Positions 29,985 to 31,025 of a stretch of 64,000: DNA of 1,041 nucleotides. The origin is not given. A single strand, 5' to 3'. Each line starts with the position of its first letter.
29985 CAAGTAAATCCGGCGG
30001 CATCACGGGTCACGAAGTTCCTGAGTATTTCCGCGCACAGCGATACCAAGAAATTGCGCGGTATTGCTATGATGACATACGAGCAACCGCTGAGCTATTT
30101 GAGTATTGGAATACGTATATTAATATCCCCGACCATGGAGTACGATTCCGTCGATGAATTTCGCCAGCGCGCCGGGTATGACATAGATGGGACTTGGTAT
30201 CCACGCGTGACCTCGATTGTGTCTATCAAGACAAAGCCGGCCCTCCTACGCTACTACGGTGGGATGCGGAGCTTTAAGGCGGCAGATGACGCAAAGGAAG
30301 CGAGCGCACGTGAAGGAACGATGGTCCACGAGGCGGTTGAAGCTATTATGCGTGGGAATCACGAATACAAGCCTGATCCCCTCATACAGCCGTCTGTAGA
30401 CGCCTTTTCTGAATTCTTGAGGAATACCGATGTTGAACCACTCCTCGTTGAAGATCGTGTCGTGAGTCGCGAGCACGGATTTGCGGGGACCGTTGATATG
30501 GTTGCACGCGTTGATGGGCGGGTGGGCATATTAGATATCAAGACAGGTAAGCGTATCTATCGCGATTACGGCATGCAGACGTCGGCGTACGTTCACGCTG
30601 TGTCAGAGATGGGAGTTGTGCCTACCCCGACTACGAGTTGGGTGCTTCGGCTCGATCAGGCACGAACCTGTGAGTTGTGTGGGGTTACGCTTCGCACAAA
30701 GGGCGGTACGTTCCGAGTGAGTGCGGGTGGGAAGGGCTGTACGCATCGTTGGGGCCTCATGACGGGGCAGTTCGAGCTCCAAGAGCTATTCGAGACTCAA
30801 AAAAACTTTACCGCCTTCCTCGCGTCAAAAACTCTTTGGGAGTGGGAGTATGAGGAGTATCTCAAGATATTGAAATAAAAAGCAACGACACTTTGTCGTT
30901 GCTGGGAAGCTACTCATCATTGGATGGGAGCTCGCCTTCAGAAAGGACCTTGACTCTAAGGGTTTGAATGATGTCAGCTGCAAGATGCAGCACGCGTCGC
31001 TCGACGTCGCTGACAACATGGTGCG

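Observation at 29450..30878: An overlapping gene pair of a PolB-like DEDDy 3'-5' exonuclease and a PD-(D/E)XK (QxxxY) nuclease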

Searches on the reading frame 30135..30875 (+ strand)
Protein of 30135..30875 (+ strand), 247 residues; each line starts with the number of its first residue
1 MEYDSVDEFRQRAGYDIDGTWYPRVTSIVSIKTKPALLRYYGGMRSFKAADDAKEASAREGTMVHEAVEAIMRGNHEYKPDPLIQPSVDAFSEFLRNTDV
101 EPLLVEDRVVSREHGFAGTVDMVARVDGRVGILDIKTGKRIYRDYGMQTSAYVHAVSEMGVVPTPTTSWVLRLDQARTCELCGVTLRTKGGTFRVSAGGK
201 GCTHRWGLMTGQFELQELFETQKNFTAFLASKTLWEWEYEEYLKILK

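Call 3: search_protein_families(library=pfam, proteins=[window:30135-30875:+], max_evalue=1)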
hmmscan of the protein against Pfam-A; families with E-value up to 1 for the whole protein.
window:30135-30875:+ (247 aa): 3 families
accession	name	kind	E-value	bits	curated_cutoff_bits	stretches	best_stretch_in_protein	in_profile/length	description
PF12705.13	PDDEXK_1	-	1.4e-07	32.2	22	1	87-175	96-191/247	PD-(D/E)XK nuclease superfamily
PF10926.14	DUF2800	-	0.16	11.6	21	0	102-141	102-143/368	Protein of unknown function (DUF2800)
PF01930.23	Cas_Cas4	-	0.21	12.1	22.7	1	117-162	53-98/160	Domain of unknown function DUF83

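Call 4: search_protein_families(library=ncbifam, proteins=[window:30135-30875:+], max_evalue=1)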
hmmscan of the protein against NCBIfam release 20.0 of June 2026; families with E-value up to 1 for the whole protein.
window:30135-30875:+ (247 aa): 1 family
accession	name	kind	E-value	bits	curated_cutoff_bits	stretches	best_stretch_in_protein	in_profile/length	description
TIGR00372.1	cas4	equivalog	4.4e-06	26.6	65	1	104-160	54-113/180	CRISPR-associated protein Cas4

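Call 5: search_protein_families(library=padloc, proteins=[window:30135-30875:+], max_evalue=1)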
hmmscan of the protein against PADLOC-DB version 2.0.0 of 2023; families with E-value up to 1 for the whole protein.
window:30135-30875:+ (247 aa): 6 families
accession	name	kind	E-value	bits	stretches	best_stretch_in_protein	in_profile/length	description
PDLC01250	Cas4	-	2.8e-07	29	1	56-161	29-106/168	"CAS-I,CAS-II,CAS-III,CAS-IV,CAS-V,CAS-VI; acquisition_associated"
PDLC00943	Cas4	-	1.2e-06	26.6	1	104-160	54-113/180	CRISPR-associated protein Cas4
PDLC00944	Cas4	-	1.2e-05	23.6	1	109-161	58-114/177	Cas4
PDLC00060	DruK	-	0.00029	18.3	1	105-140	132-167/347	PD-(D/E)XK nuclease superfamily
PDLC01447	Cas4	-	0.00067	18.2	1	50-161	30-96/161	"CAS-I,CAS-II,CAS-III,CAS-IV,CAS-V,CAS-VI; acquisition_associated"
PDLC00059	DruK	-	0.0024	15.1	1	92-154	103-168/326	PD-(D/E)XK nuclease superfamily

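Call 11: find_homologous_proteins(query=window:30135-30875:+)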
Query window:30135-30875:+ (247 aa): 784 proteins with E <= 0.001 among 1138 candidates; the best 120 are listed.
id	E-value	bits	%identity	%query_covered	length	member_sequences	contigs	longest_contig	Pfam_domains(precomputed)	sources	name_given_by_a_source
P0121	9.0e-165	564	100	100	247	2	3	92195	PF12705.14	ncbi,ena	-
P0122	1.6e-123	429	77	98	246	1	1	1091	PF12705.14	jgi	jgi:hypothetical protein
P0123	2.0e-123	429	77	98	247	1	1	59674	PF12705.14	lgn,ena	-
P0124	4.5e-123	428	77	98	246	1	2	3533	PF12705.14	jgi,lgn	-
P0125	1.2e-122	426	76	100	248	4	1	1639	-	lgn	-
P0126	3.3e-121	421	74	100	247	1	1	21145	PF12705.14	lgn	-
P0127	3.5e-121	421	74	100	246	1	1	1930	-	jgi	-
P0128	4.3e-121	421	76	100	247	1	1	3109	PF12705.14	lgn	-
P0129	4.4e-121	421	76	99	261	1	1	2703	PF12705.14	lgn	-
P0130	5.8e-121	421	75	98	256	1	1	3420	PF12705.14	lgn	-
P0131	8.9e-121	420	74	100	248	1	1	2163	PF12705.14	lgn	-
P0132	1.1e-120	420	74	100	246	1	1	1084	PF12705.14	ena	-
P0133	4.3e-120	418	74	100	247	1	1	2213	-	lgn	-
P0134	6.4e-120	417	73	100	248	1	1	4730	-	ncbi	-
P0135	6.6e-120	417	72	100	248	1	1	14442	-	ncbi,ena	-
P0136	7.8e-120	417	73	100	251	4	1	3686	PF12705.14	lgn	-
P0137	1.2e-119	416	73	98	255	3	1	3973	PF12705.14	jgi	jgi:hypothetical protein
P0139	2.2e-119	415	74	99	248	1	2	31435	PF12705.14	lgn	-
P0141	8.4e-119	414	74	100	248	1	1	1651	PF12705.14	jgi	jgi:hypothetical protein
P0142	8.7e-119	413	73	99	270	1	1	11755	PF12705.14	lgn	-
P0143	1.2e-118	413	73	100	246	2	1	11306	PF12705.14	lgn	-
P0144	2.7e-118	412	73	100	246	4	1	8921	PF12705.14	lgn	-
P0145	4.7e-118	411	74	98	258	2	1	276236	PF12705.14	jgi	jgi:hypothetical protein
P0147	3.9e-117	408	72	100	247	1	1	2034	PF12705.14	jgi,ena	-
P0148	1.7e-116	406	71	99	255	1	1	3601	PF12705.14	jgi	jgi:hypothetical protein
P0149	7.5e-115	401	72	98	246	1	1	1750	PF12705.14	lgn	-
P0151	1.6e-112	393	70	99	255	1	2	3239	PF12705.14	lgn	-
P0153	1.9e-109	383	70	98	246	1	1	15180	PF12705.14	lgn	-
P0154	1.0e-107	377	68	100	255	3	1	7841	PF12705.14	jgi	jgi:hypothetical protein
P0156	2.3e-102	360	64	100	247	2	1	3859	PF12705.14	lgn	-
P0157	5.8e-102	358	64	100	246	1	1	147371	PF12705.14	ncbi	-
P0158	4.5e-100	352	64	100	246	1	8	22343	PF12705.14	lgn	-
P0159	1.5e-98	347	63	99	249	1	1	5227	PF12705.14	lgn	-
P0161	2.8e-96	340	61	99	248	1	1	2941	PF12705.14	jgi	jgi:hypothetical protein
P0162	3.5e-96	339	61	99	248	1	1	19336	PF12705.14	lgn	-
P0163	6.6e-96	339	61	100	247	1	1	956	PF12705.14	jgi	jgi:hypothetical protein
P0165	2.2e-95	337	61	98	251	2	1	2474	PF12705.14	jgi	jgi:hypothetical protein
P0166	2.5e-95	337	61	98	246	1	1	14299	PF12705.14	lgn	-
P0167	2.8e-95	337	61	98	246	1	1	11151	PF12705.14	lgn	-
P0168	7.0e-95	335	63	98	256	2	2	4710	PF12705.14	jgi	-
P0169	9.3e-95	335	61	99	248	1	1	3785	PF12705.14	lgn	-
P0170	1.2e-94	334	61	99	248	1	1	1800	PF12705.14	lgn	-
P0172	2.7e-94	333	60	99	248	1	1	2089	PF12705.14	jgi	jgi:hypothetical protein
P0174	5.9e-93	329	60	100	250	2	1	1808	PF12705.14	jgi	jgi:hypothetical protein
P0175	9.0e-93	328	60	99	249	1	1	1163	PF12705.14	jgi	jgi:hypothetical protein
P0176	2.5e-92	327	61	99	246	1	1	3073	PF12705.14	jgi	-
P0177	5.3e-92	326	58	100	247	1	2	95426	PF12705.14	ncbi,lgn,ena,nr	ncbi:MAG TPA: PD-(D/E)XK nuclease family protein [Candidatus Paceibacterota bacterium]|nr:PD-(D/E)XK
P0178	6.5e-92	326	57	99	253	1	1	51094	PF12705.14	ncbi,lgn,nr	ncbi:MAG TPA: hypothetical protein VD862_04030 [Candidatus Paceibacterota bacterium]|nr:hypothetical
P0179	1.3e-91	324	58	100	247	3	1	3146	PF12705.14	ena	-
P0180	4.0e-91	323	58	99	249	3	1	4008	PF12705.14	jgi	jgi:hypothetical protein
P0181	8.4e-91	322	59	100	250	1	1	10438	PF12705.14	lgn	-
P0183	1.4e-90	321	59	98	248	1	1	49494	PF12705.14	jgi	jgi:hypothetical protein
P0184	2.2e-90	320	60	98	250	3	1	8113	PF12705.14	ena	-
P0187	5.2e-89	316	60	98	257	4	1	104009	PF12705.14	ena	-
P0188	9.1e-88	312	58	98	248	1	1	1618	PF12705.14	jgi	jgi:hypothetical protein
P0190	1.8e-87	311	56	98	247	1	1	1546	PF12705.14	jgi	jgi:hypothetical protein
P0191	2.5e-87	311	58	99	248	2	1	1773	PF12705.14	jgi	jgi:hypothetical protein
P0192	5.5e-87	309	56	98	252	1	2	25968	PF12705.14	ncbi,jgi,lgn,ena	-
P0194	4.5e-84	300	55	98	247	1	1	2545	PF12705.14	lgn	-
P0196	3.1e-82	294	55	99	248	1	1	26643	PF12705.14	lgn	-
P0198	6.9e-82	293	52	99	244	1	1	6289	PF12705.14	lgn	-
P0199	1.3e-81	292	57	99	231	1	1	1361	PF12705.14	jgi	jgi:hypothetical protein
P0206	1.5e-79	285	52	99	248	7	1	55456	PF12705.14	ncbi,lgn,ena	-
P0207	2.4e-79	284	53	99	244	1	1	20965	PF12705.14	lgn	-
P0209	4.8e-79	283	53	100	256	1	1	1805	PF12705.14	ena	-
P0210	5.2e-79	283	53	98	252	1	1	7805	PF12705.14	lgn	-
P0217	4.6e-77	277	51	100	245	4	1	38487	-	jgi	-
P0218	4.6e-77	277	53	98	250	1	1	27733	PF12705.14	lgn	-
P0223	2.2e-76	275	54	97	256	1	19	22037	PF12705.14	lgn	-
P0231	2.5e-75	271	49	100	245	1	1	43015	-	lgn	-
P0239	3.6e-74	267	50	98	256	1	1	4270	PF12705.14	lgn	-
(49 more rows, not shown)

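Call 20: search_solved_structures(query=window:30135-30875:+, max_evalue=1, show_alignments=2)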
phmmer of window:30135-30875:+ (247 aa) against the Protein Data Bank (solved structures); distinct sequences matched with E-value up to 1: 1.
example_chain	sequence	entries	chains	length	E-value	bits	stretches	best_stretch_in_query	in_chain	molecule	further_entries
4mae_A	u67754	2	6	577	0.69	12.6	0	102-147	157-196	Methanol dehydrogenase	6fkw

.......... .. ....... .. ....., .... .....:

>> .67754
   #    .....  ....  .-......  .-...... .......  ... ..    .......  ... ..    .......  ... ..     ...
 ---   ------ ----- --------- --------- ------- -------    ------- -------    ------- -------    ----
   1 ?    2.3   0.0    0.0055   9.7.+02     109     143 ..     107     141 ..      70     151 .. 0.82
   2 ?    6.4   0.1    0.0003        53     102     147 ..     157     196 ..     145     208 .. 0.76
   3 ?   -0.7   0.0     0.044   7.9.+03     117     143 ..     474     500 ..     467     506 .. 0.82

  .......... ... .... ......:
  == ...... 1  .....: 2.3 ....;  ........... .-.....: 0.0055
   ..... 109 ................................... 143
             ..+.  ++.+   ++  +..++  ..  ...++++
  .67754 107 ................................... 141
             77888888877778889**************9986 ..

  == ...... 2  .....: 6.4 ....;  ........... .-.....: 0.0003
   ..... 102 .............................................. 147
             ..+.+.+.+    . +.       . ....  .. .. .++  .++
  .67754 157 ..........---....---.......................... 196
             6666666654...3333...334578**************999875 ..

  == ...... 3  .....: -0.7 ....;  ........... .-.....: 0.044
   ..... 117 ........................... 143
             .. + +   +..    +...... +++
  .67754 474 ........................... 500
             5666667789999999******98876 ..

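Call 28: find_encoding_contigs(protein=P0231, flank=5000, max_places=2)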
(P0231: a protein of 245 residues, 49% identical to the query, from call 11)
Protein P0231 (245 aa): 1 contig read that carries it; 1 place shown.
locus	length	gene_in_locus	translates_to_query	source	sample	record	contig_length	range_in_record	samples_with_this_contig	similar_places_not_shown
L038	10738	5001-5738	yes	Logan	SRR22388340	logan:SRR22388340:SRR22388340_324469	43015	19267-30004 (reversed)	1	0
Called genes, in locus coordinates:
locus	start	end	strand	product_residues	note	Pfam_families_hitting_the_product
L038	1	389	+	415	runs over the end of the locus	PF01551:Peptidase_M23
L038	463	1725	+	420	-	PF07992:Pyr_redox_2, PF00070:Pyr_redox (weak)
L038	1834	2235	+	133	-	-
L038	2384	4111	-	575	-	PF00501:AMP-binding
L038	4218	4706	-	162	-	-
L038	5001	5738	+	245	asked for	-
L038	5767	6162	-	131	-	-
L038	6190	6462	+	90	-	PF01016:Ribosomal_L27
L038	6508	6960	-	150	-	PF01281:Ribosomal_L9_N, PF03948:Ribosomal_L9_C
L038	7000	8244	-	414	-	PF22694:CtpB_N-like, PF00595:PDZ, PF13180:PDZ_2, PF17820:PDZ_6, PF03572:Peptidase_S41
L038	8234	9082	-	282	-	PF00535:Glycos_transf_2, PF13641:Glyco_tranf_2_3, PF13712:Glyco_tranf_2_5 (faint), PF13632:Glyco_trans_2_3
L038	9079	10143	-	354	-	PF03816:LytR_cpsA_psr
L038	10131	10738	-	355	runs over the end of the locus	PF00535:Glycos_transf_2, PF13641:Glyco_tranf_2_3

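Call 29: find_encoding_contigs(protein=P0217, flank=5000, max_places=2)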
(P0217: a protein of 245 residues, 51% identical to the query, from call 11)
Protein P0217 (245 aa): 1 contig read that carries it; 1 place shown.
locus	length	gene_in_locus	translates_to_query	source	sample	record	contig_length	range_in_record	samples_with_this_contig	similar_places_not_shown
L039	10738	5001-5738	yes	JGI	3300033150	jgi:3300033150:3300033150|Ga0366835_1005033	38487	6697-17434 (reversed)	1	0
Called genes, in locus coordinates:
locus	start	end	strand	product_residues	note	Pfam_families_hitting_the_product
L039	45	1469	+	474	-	PF00749:tRNA-synt_1c, PF19269:Anticodon_2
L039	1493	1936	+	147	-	PF17248:DUF5317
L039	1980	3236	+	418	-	PF11932:DUF3450 (weak), PF01551:Peptidase_M23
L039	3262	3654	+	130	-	PF01894:YjbQ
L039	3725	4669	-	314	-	PF02899:Phage_int_SAM_1, PF13495:Phage_int_SAM_4 (faint), PF00589:Phage_integrase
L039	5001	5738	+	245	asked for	-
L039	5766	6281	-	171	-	-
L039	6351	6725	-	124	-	PF27542:ArfC (weak)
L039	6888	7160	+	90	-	PF01016:Ribosomal_L27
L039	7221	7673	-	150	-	PF01281:Ribosomal_L9_N, PF03948:Ribosomal_L9_C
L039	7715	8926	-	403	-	PF22694:CtpB_N-like, PF00595:PDZ, PF13180:PDZ_2, PF17820:PDZ_6, PF03572:Peptidase_S41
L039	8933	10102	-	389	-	PF13439:Glyco_transf_4, PF00534:Glycos_transf_1, PF13692:Glyco_trans_1_4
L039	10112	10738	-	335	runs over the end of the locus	PF06723:MreB_Mbl, PF00022:Actin, PF11104:PilM_2 (faint), PF00012:HSP70, PF14450:FtsA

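Call 30: search_protein_families(library=phrogs, proteins=[window:30135-30875:+], max_evalue=0.01)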
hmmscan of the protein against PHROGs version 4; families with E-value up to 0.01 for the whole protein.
window:30135-30875:+ (247 aa): 6 families
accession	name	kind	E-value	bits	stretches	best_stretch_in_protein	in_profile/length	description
phrog_298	-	DNA, RNA and nucleotide metabolism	3.9e-33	116.1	1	15-171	58-225/293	exonuclease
phrog_466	-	DNA, RNA and nucleotide metabolism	2.7e-12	47.7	1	55-159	209-321/446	exonuclease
phrog_69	-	DNA, RNA and nucleotide metabolism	3.6e-10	40.4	1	46-173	104-268/501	exonuclease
phrog_1218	-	DNA, RNA and nucleotide metabolism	1.4e-05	25.5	1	113-158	137-187/364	exonuclease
phrog_3953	-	DNA, RNA and nucleotide metabolism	0.00029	21.6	1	51-182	34-156/186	exonuclease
phrog_1706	-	DNA, RNA and nucleotide metabolism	0.0071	16.8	0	40-159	67-176/293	CRISPR/Cas system associated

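Call 31: predict_structure(alignment_id=A2)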
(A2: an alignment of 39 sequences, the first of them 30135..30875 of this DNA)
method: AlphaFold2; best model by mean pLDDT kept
length: 247 residues; sequences in the alignment: 39
mean_pLDDT: 93.4   pTM: 0.87
mean pLDDT of the five models: 93.4, 93.2, 90.2, 89.6, 88.5
residues with pLDDT >= 90: 196; 70-90: 49; 50-70: 2; < 50: 0
segments of 3 or more residues with pLDDT < 50: none
pLDDT, mean of each block of 10 residues (from residue 1): 88 95 96 81 87 91 97 93 96 98 98 98 98 94 92 97 97 96 90 80 93 96 97 96 91
secondary structure, 60 per line:
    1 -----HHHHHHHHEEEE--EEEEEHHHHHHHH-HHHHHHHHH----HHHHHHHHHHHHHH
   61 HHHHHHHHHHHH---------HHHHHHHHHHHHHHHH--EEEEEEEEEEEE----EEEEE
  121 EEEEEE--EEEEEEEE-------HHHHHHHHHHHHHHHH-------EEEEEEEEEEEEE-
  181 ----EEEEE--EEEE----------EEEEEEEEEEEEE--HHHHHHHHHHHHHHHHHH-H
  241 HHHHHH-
elements in order: H6-13 E14-17 E20-24 H25-32 H34-42 H47-72 H82-97 E100-111 E116-126 E129-136 H144-159 E167-179 E185-189 E192-195 E206-218 H221-238 H240-246

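Call 36: fold_search(model_id=the predicted structure, library=pdb)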
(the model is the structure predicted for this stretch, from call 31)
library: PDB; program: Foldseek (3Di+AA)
matches with E <= 10: 502; with E <= 0.001: 10
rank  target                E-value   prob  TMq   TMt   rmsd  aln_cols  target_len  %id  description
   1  5zyu_A                1.9e-08  1.00  0.59  0.64   4.8       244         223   17  The crystal structure of humanMGME1 with single strand DNA2 (released 2018-09-19)
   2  5zyt_C                7.1e-08  1.00  0.55  0.61   5.4       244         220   16  Crystal structure of human MGME1 with 3' overhang double strand DNA3 (released 2018-09-19)
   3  8xa9_B                8.5e-08  1.00  0.56  0.64   4.8       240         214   16  Human MGME1 in complex with 5'-overhang DNA (released 2024-03-20)
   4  5zyv_A                9.0e-08  1.00  0.58  0.71   5.1       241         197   16  Crystal structure of human MGME1 with single strand DNA2 and Ca2+ (released 2018-09-19)
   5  5zyt_A                1.0e-07  1.00  0.56  0.62   4.9       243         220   16  Crystal structure of human MGME1 with 3' overhang double strand DNA3 (released 2018-09-19)
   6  5zyt_B                1.2e-07  1.00  0.56  0.63   4.9       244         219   17  Crystal structure of human MGME1 with 3' overhang double strand DNA3 (released 2018-09-19)
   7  5zyt_D                1.4e-07  1.00  0.57  0.63   4.9       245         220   17  Crystal structure of human MGME1 with 3' overhang double strand DNA3 (released 2018-09-19)
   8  8xa9_A                2.9e-07  1.00  0.55  0.63   4.7       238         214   16  Human MGME1 in complex with 5'-overhang DNA (released 2024-03-20)
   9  5zyw                  4.7e-07  1.00  0.54  0.56   5.2       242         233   16  The crystal structure of apo-HsMGME1 with Mn2+ (released 2018-09-19)
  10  3h4r                  5.1e-04  1.00  0.42  0.47   8.1       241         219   14  Crystal structure of E. coli RecE exonuclease (released 2009-05-26)
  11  5eax_A                1.2e-03  1.00  0.46  0.13   7.3       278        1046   14  Crystal structure of Dna2 in complex with an ssDNA (released 2015-11-18)
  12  5ean_A                1.2e-03  0.99  0.34  0.10  18.5       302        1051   13  Crystal structure of Dna2 in complex with a 5' overhang DNA (released 2015-11-18)
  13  7sjr_A                1.8e-03  1.00  0.40  0.13   8.8       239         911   15  Cryo-EM structure of AdnA-AdnB(W325A) in complex with DNA and AMPPNP (released 2021-12-22)
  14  5eaw_A                3.4e-03  0.99  0.35  0.10  10.6       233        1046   15  Crystal structure of Dna2 nuclease-helicase (released 2015-11-18)
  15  7mi4_A                5.2e-03  0.98  0.23  0.11  10.1       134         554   19  Symmetrical PAM-PAM prespacer bound Cas4/Cas1/Cas2 complex (released 2021-11-17)
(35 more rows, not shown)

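Call 38: search_dna_similar(query=window:30135-30875:+, collection=phages, mode=protein, max_evalue=0.001, max_rows=25)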
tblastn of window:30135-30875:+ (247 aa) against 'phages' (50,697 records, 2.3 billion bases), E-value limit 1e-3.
Records with a match: 166; places in all: 166; records where one place covers at least 80% of the query: 9.
Best place of each record, by identity: <60% 166.
By first word of the organism name: Arthrobacter 76; Streptomyces 23; Microbacterium 14; Synechococcus 10; Curtobacterium 10; Sinorhizobium 5; Lomovskayavirus 4; Stenotrophomonas 3; Pseudomonas 2; Halogranum 2; and 12 more.
By host as written in the record: Arthrobacter globiformis B-2979 46; - 9; Arthrobacter atrocyaneus NRRL B-2883 7; Curtobacterium flaccumfaciens NRRL B-59340 6; Sinorhizobium meliloti 5; Arthrobacter globiformis NRRL B-2979 SEA 5; Streptomyces griseus ATCC 10137 5; Curtobacterium flaccumfaciens NRRL B-729 SEA 4; and 41 more.
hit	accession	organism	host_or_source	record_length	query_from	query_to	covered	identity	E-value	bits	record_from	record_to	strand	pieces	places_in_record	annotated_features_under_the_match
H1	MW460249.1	Pseudomonas phage Itty13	Pseudomonas aeruginosa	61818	15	212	80%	31.8%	4e-12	71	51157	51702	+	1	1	hypothetical protein (x2)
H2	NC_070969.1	Pseudomonas phage Itty13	Pseudomonas aeruginosa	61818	15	212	80%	31.8%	4e-12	71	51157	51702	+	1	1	exonuclease | hypothetical protein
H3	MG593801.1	Streptomyces phage Attoomi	Streptomyces azureus NRRL B-2655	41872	21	240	89%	27.6%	1e-10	67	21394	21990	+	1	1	DNA helicase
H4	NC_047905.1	Streptomyces phage Attoomi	Streptomyces azureus NRRL B-2655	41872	21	240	89%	27.6%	1e-10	67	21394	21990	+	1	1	exonuclease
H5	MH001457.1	Streptomyces phage Nesbitt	Streptomyces lividans JI 1326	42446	19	240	90%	25.8%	1e-4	49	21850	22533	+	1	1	28: hypothetical protein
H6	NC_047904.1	Streptomyces phage AbbeyMikolon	Streptomyces lividans JI 1326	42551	19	240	90%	25.4%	4e-4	47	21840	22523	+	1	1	exonuclease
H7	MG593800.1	Streptomyces phage AbbeyMikolon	Streptomyces lividans JI 1326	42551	19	240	90%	25.4%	4e-4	47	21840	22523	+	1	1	hypothetical protein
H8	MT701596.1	Streptomyces phage Shady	Streptomyces sp.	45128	23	240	88%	24.3%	3e-6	54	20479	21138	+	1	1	DNA helicase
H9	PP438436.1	Leptolyngbya phage Lbo-JY46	Leptolyngbya boryana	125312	19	235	88%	23.9%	2e-5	51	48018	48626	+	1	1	PD-(D/E)XK nuclease superfamily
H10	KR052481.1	Sinorhizobium phage phiM19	Sinorhizobium meliloti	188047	18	178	65%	31.0%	7e-5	49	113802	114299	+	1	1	exonuclease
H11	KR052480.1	Sinorhizobium phage phiM7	Sinorhizobium meliloti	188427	18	178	65%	31.0%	7e-5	49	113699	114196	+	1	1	exonuclease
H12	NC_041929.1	Sinorhizobium phage phiM7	Sinorhizobium meliloti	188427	18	178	65%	31.0%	7e-5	49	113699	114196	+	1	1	exonuclease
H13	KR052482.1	Sinorhizobium phage phiN3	Sinorhizobium meliloti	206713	18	178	65%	31.0%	7e-5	49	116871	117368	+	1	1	exonuclease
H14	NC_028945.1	Sinorhizobium phage phiN3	Sinorhizobium meliloti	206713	18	178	65%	31.0%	7e-5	49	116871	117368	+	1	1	exonuclease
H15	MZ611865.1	Stenotrophomonas phage StM171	Stenotrophomonas maltophilia 2355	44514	5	176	70%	27.0%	1e-5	52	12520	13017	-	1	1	exonuclease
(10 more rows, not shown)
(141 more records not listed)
